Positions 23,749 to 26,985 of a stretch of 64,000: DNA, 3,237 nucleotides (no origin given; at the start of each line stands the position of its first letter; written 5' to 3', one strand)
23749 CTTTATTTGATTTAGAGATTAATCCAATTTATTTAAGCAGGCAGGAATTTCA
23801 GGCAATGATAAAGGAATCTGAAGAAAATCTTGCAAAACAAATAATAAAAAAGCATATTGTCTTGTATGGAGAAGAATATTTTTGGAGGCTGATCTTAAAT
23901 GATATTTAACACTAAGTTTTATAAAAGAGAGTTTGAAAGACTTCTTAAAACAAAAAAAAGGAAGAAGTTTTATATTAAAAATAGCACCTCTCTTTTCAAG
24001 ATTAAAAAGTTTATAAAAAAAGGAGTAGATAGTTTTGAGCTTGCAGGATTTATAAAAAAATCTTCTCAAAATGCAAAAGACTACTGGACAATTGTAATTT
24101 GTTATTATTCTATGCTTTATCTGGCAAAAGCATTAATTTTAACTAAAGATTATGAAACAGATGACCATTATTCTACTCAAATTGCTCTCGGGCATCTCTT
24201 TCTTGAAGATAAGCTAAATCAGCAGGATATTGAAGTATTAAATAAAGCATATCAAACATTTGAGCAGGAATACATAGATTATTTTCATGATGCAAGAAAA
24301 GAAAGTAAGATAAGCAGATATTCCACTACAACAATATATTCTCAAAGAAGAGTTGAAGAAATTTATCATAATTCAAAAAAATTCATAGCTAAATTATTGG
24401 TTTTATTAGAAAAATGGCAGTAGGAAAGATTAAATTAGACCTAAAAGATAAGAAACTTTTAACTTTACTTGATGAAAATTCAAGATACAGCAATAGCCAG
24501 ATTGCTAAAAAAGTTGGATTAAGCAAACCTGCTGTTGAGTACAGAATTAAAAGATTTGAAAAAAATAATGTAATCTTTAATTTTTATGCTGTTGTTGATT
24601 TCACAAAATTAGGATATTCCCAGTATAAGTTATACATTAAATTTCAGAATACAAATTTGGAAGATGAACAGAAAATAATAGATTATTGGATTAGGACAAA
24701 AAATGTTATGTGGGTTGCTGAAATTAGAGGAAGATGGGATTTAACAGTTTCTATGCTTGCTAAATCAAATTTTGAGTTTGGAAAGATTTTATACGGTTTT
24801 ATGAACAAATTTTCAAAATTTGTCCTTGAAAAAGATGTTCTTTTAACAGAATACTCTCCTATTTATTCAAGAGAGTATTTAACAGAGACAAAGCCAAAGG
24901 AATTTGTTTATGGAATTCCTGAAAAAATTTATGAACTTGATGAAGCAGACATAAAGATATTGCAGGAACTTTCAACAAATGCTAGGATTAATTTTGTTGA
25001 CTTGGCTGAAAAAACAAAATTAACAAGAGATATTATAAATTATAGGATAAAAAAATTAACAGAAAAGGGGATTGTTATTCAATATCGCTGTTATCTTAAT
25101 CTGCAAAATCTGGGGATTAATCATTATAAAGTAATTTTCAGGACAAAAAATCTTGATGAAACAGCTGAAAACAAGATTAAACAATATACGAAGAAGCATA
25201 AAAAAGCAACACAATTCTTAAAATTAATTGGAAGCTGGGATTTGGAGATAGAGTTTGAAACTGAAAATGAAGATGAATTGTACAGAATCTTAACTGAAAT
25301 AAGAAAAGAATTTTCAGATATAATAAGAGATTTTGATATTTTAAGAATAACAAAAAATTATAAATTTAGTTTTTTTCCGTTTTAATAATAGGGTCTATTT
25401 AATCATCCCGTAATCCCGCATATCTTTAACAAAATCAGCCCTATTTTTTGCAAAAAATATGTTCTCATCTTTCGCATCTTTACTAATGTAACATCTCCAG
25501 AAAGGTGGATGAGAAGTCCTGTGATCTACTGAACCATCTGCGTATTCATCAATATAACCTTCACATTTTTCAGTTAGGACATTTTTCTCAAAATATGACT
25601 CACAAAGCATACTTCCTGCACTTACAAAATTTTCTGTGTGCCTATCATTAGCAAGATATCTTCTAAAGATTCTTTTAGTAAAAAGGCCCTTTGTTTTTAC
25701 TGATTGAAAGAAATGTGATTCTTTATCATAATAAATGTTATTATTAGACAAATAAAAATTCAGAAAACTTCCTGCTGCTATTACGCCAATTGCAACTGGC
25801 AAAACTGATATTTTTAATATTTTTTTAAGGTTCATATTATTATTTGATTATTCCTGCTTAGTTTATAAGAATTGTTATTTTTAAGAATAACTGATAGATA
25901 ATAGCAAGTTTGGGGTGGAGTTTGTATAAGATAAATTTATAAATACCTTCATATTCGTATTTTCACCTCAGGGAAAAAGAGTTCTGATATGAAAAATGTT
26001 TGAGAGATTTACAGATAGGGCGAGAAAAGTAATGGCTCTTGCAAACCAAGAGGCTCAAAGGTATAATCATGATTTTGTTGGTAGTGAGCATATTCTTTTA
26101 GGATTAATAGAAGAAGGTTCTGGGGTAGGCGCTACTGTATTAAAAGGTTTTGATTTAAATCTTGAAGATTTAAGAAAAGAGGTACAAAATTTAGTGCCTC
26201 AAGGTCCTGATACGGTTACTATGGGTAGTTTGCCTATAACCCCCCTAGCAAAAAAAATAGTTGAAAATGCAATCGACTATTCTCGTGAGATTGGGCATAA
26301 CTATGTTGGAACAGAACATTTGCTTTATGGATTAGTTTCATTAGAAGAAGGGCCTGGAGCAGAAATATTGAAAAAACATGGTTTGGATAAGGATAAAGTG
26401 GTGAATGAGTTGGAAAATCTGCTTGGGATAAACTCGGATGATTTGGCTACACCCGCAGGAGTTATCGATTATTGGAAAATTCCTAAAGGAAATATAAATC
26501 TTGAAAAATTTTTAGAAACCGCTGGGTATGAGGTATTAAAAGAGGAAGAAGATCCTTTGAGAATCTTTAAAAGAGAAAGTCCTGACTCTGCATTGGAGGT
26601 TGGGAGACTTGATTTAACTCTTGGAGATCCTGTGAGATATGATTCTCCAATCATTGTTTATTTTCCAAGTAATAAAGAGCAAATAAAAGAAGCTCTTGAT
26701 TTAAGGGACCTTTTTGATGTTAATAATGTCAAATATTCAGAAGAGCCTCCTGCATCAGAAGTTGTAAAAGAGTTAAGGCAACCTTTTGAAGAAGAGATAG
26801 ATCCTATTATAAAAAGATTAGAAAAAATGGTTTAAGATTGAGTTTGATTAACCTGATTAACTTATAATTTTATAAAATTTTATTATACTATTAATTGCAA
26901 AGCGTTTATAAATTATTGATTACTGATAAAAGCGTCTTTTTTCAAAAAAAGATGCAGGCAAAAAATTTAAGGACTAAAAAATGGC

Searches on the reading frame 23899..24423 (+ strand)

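Call 87: search_protein_families(library=pfam, proteins=[window:23899-24423:+], max_evalue=0.0001)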
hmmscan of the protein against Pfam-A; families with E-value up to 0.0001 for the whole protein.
window:23899-24423:+ (174 aa): 1 family
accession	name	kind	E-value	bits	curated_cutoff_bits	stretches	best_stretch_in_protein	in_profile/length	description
PF05168.19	HEPN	-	9.9e-07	29.4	22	1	55-165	18-113/117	HEPN domain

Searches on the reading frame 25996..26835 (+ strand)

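Call 87: search_protein_families(library=pfam, proteins=[window:25996-26835:+], max_evalue=0.0001)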
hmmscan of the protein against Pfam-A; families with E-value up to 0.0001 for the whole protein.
window:25996-26835:+ (279 aa): 1 family
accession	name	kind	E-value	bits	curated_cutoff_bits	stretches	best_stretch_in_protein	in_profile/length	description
PF02861.25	Clp_N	-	4.2e-31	107.3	20.7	2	16-66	1-51/53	Clp amino terminal domain, pathogenicity island component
